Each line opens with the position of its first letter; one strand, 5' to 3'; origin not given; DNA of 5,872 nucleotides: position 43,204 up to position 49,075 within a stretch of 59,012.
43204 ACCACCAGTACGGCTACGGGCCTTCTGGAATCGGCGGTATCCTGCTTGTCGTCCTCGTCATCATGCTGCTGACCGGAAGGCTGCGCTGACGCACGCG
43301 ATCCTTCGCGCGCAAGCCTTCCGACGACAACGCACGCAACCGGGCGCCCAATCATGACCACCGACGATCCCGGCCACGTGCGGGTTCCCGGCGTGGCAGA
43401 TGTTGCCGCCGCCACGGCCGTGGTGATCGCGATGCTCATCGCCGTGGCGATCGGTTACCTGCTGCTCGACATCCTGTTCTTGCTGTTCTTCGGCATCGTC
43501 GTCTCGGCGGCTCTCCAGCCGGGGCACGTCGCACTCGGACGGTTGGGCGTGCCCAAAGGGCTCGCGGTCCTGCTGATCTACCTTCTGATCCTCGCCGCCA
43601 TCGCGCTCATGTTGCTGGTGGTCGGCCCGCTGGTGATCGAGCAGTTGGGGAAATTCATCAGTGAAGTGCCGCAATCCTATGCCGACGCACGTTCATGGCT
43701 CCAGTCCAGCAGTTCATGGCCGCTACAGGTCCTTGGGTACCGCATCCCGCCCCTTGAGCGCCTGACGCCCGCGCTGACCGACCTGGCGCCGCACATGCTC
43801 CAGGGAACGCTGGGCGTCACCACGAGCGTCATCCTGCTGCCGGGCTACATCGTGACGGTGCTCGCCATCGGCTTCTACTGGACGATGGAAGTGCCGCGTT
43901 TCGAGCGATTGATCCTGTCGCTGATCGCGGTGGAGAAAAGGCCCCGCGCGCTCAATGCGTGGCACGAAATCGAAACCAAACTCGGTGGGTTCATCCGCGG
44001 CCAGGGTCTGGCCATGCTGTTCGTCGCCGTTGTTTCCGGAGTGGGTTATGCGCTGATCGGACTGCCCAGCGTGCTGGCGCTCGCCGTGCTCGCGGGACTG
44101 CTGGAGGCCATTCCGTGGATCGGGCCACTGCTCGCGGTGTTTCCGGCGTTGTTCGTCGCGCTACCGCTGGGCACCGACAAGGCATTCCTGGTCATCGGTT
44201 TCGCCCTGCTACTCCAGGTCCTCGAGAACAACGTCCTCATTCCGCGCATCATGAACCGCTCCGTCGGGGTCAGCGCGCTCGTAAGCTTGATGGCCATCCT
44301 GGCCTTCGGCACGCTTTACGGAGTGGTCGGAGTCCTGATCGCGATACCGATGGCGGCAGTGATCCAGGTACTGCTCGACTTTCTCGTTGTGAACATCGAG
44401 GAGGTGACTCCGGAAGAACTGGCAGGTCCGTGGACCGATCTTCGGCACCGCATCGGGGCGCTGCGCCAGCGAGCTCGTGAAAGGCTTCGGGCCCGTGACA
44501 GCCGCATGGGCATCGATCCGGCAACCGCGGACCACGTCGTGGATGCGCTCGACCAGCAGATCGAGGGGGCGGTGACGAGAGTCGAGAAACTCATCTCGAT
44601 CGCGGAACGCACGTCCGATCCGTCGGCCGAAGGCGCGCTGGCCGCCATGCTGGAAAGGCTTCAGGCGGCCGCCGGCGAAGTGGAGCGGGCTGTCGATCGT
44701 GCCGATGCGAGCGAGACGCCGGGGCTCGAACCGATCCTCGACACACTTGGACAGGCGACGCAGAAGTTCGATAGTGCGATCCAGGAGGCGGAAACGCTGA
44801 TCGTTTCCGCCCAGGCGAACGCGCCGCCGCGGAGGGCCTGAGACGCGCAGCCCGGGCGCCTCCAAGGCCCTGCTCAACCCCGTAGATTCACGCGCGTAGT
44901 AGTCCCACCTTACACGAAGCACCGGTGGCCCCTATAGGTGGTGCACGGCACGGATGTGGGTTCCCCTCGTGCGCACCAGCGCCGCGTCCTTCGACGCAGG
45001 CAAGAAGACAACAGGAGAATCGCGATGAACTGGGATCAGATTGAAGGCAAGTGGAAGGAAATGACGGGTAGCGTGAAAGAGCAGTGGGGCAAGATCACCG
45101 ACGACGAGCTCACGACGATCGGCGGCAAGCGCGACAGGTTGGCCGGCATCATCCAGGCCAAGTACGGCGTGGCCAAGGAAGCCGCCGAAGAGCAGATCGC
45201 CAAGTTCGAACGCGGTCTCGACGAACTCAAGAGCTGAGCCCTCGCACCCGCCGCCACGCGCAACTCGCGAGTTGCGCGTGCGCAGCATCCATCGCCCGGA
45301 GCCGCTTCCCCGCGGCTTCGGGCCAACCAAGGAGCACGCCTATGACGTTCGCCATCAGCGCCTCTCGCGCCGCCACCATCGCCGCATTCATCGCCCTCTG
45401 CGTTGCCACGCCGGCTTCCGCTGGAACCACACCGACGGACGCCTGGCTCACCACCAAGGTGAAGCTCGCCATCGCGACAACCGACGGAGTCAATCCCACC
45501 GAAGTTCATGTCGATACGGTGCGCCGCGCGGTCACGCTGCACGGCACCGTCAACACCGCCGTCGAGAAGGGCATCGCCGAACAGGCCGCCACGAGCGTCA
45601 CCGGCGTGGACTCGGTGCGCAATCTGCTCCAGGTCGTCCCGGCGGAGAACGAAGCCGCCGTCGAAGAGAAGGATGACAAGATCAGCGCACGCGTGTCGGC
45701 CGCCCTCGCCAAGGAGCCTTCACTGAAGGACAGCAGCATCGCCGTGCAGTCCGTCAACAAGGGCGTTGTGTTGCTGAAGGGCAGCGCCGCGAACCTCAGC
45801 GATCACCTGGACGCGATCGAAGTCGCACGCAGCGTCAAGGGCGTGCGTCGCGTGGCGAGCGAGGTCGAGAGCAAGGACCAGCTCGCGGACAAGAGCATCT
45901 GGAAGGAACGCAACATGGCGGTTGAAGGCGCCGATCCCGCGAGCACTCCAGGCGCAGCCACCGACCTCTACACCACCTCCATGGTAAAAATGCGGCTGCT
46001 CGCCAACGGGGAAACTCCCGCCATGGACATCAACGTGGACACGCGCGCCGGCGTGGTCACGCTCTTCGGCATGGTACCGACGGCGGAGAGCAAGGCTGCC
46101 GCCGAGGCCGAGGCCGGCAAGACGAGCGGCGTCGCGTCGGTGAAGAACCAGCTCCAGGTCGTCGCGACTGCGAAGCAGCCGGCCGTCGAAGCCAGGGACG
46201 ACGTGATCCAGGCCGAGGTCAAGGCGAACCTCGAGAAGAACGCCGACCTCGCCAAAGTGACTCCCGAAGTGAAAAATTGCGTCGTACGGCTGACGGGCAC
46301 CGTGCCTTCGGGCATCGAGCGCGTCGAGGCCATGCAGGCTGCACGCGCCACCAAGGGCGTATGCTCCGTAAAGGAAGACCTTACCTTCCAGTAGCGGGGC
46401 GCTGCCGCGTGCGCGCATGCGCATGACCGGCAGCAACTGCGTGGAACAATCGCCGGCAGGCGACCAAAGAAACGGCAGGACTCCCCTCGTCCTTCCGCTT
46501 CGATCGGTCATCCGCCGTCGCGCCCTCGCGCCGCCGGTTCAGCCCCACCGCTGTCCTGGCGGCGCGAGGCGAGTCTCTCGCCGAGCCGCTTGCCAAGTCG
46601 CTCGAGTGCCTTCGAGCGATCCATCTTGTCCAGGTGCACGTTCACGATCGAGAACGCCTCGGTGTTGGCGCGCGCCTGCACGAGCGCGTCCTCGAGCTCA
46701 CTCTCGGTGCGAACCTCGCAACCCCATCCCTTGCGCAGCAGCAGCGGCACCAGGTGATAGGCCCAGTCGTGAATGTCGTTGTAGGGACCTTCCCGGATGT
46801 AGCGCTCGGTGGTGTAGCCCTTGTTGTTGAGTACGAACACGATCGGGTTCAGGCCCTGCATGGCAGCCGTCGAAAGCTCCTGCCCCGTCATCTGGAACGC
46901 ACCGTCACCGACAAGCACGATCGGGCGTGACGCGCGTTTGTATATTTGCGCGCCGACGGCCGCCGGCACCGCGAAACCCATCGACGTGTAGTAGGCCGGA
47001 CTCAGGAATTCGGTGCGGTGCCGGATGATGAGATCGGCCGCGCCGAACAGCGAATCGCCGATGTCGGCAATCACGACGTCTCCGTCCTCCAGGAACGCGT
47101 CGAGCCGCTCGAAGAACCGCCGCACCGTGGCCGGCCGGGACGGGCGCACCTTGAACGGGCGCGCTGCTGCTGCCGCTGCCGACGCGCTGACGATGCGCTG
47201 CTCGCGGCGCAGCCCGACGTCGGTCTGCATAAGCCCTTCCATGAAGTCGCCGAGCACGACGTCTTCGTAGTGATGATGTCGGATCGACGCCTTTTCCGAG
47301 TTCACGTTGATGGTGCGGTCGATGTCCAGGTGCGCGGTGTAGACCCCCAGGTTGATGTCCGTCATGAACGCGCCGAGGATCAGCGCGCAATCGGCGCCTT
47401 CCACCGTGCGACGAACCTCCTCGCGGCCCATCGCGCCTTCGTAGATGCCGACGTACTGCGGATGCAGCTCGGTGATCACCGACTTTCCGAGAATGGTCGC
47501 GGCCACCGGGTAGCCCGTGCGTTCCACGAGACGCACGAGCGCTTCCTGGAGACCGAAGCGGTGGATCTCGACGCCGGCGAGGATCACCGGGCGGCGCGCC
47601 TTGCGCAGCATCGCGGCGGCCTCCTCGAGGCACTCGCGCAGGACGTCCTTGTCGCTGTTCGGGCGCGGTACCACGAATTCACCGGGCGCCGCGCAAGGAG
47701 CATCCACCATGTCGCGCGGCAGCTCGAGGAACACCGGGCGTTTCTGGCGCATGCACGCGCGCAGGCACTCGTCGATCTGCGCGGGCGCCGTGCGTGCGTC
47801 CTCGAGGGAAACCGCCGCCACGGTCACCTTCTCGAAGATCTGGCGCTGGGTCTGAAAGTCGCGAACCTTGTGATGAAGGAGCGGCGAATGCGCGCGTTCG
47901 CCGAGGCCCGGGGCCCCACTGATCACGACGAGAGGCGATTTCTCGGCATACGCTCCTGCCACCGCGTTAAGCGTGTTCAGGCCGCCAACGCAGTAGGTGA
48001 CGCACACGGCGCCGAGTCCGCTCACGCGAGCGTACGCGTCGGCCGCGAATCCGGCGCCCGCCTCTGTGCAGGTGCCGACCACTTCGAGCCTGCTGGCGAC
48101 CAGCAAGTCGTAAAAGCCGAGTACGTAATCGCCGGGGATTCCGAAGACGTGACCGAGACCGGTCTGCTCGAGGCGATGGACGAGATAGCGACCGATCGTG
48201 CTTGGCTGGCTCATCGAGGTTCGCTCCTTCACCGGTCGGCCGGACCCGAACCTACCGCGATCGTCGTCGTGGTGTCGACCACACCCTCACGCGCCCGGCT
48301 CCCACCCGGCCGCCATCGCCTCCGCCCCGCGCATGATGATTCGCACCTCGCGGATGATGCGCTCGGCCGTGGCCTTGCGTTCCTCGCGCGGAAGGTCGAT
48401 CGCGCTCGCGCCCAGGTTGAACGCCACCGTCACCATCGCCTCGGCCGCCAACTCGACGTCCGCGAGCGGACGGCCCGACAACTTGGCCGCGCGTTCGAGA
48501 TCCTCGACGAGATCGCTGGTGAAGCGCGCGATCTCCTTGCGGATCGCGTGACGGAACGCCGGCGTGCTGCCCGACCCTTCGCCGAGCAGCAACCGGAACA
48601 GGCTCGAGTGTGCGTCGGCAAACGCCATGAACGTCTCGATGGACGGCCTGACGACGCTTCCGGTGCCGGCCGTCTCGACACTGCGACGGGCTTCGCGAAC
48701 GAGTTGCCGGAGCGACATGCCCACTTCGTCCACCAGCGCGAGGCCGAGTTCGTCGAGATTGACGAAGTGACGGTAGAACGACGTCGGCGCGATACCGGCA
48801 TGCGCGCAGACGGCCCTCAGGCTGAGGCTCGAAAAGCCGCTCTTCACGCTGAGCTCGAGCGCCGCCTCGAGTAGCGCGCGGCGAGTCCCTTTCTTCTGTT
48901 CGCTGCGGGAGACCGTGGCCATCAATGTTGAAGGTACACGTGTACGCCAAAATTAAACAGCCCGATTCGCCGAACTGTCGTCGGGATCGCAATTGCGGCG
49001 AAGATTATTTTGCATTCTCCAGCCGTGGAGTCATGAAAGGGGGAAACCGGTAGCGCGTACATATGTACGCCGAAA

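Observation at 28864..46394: A 34-nt promoter-proximal motif, present six times, links tiny membrane and general-stress-type genes into a candidate undescribed regulon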

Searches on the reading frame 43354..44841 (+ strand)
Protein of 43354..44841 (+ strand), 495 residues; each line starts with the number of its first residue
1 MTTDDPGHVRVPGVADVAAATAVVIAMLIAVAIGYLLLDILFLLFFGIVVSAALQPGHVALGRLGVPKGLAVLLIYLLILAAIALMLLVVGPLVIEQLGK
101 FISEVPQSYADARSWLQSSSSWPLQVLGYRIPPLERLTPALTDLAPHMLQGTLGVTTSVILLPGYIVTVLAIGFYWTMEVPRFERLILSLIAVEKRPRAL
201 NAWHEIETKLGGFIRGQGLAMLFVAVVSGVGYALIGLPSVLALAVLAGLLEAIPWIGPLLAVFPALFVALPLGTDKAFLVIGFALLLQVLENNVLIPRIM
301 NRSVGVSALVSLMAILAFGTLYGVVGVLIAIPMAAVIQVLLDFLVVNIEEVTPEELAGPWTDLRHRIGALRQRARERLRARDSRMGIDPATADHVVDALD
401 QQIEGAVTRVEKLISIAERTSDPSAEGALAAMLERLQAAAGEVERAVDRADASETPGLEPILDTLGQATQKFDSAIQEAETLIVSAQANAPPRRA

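Call 8: search_protein_families(library=pfam, proteins=[window:43354-44841:+], max_evalue=0.01)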
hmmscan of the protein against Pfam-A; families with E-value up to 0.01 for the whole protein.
window:43354-44841:+ (495 aa): 1 family
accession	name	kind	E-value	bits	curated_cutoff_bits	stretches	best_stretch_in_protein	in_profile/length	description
PF01594.21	AI-2E_transport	-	9.4e-53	179.9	34.3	1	23-344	3-326/327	AI-2E family transporter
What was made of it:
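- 43354..44841 (+): AI-2E family transporter. call 8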

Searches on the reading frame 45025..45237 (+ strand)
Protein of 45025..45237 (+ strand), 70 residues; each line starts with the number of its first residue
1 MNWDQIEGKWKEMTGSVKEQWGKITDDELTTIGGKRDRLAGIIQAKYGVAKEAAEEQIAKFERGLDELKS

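Call 22: search_protein_families(library=pfam, proteins=[window:45025-45237:+], max_evalue=1)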
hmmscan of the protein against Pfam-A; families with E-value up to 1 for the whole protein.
window:45025-45237:+ (70 aa): 1 family
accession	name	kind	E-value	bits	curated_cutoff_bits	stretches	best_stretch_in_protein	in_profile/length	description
PF05532.17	CsbD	-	6.4e-20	71.2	40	1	4-55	1-52/53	CsbD-like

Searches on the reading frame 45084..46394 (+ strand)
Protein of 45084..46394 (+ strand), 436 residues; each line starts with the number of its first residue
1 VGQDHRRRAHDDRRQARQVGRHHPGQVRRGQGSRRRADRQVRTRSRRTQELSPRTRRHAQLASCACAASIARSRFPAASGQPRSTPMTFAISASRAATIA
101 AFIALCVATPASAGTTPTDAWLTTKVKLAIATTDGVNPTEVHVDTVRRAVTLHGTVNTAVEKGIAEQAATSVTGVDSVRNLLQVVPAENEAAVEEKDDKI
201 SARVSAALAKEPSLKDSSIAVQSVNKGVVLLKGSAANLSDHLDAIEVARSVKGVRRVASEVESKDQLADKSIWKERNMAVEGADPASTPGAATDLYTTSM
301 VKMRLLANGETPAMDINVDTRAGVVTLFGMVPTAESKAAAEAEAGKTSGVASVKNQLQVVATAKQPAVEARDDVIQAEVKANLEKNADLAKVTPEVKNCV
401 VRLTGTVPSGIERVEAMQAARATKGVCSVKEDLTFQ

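Call 8: search_protein_families(library=pfam, proteins=[window:45084-46394:+], max_evalue=0.01)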
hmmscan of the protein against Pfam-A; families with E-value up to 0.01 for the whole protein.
window:45084-46394:+ (436 aa): 1 family
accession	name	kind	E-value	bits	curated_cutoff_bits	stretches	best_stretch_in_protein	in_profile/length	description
PF04972.22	BON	-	1.9e-52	175.9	27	4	118-186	1-69/69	BON domain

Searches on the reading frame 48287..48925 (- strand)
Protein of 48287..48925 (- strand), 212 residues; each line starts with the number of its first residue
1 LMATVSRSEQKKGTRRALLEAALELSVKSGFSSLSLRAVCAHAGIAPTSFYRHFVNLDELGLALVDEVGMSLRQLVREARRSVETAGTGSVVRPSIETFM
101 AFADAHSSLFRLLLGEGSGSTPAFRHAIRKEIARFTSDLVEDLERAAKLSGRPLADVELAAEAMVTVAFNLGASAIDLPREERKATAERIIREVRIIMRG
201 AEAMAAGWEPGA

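Call 12: search_protein_families(library=ncbifam, proteins=[window:48287-48925:-], max_evalue=0.00001)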
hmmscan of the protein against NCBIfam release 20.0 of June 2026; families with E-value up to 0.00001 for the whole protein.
window:48287-48925:- (212 aa): 7 families
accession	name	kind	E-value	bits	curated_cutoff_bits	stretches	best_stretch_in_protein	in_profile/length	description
NF008402.0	PRK11202.1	equivalog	5.1e-65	219.1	151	1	6-204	4-198/211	HTH-type transcriptional repressor FabR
NF053731.1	TransRegFasRMycb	equivalog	2.7e-10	40.4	330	1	13-136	11-132/199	HTH-type transcriptional activator FasR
NF041196.1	ScbR_bind_reg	equivalog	4.3e-10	40.1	150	1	13-192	6-180/191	ScbR family autoregulator-binding transcription factor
NF050111.1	TransRegSACE7040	equivalog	6.3e-09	36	250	1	15-150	3-136/186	SACE_7040 family transcriptional regulator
NF051852.1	efflux_TF_MtrR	exception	5.1e-07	29.7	280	1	11-80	9-77/205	multidrug efflux system transcriptional repressor MtrR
NF051457.1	acryl_TF_AcuR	equivalog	3.8e-06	26.3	247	1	8-69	12-73/204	acrylate utilization transcriptional regulator AcuR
NF033703.1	transcr_KstR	equivalog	8.3e-06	25.5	280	0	8-56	2-50/185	cholesterol catabolism transcriptional regulator KstR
